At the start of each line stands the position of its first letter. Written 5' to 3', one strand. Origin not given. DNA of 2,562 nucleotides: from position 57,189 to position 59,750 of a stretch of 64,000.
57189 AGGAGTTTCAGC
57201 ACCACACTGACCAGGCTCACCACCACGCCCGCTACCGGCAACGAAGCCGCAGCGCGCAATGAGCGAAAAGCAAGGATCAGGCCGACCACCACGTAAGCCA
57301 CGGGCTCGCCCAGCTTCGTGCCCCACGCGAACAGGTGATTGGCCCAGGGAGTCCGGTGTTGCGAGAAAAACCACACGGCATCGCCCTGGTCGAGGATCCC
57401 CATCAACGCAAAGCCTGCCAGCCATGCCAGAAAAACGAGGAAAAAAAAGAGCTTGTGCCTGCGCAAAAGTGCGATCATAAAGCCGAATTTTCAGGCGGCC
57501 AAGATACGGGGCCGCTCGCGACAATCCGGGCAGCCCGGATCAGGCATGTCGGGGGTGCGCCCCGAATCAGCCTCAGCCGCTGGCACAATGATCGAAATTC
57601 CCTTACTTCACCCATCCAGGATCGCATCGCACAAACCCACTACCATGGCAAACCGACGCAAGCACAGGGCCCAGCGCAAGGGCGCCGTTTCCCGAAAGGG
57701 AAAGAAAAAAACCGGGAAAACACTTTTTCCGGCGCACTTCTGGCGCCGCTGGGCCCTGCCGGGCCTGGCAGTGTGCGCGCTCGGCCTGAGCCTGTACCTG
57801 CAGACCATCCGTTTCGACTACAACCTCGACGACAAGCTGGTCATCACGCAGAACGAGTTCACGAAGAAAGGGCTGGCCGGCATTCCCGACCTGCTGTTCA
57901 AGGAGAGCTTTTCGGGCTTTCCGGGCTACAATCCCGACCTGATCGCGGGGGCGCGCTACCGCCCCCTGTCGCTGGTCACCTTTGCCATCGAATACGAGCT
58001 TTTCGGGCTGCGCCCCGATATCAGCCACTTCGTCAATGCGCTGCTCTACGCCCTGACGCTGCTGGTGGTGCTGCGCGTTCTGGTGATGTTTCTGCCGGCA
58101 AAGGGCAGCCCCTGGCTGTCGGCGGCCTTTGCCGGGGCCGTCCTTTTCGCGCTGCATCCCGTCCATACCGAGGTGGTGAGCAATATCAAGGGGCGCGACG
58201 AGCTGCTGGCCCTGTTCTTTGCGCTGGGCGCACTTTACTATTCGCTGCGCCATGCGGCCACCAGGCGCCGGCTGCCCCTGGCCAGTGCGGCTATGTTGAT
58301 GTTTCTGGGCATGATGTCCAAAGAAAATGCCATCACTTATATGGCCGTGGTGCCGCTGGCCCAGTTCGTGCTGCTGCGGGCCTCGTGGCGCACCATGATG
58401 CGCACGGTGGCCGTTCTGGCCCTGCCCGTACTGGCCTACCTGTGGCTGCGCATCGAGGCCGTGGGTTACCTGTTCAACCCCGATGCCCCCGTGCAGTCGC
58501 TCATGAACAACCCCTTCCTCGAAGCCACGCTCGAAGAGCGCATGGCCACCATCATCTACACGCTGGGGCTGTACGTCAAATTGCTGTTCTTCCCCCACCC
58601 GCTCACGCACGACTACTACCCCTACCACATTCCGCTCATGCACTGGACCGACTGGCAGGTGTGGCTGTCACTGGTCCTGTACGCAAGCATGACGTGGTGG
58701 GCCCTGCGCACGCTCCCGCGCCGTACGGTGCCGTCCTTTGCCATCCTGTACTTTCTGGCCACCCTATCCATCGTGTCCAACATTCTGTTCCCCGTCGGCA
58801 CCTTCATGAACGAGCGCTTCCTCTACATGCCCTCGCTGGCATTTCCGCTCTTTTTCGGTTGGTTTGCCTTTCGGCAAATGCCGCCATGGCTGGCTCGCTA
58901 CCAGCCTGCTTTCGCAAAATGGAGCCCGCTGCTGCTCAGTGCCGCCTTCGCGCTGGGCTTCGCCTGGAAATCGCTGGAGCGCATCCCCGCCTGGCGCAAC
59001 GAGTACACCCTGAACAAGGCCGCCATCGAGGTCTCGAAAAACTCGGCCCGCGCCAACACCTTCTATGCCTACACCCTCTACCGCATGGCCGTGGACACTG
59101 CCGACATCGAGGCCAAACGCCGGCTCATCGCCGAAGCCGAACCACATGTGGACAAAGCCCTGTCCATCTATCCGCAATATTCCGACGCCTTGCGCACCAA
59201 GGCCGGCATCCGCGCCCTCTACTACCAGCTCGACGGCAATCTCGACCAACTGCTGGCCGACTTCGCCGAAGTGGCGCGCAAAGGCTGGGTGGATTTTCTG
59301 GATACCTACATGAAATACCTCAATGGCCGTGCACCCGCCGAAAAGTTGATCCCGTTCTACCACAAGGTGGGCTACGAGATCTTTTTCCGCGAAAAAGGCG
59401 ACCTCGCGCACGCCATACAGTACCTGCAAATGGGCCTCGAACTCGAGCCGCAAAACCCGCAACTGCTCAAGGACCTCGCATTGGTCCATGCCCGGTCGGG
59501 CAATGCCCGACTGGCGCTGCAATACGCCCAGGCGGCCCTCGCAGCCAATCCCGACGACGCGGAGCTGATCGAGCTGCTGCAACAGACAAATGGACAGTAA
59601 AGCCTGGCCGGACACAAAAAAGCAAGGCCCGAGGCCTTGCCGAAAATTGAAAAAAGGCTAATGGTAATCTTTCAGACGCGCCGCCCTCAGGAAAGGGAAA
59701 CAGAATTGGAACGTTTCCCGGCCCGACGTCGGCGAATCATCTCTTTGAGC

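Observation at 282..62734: About half of all intergenic gaps are built from one shuffled kit of short repeat modules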

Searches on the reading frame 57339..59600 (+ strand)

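Call 14: search_protein_families(library=pfam, proteins=[window:57339-59600:+])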
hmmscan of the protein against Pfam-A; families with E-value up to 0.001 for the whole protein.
window:57339-59600:+ (753 aa): 5 families
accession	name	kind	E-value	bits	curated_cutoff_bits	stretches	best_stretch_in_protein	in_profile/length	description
PF13428.12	TPR_14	-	7.1e-08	32.8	23.5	0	707-747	1-41/44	Tetratricopeptide repeat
PF13371.12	TPR_9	-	2.9e-06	27.6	35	1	685-743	7-65/73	Tetratricopeptide repeat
PF14559.12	TPR_19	-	2.7e-05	24.8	25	1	685-749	3-67/68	Tetratricopeptide repeat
PF08409.16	TMTC_DUF1736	-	4.2e-05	23.8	27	1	386-451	7-74/75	Protein O-mannosyl-transferase TMTC, DUF1736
PF07719.23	TPR_2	-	0.00017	21.9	27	0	708-740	2-34/34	Tetratricopeptide repeat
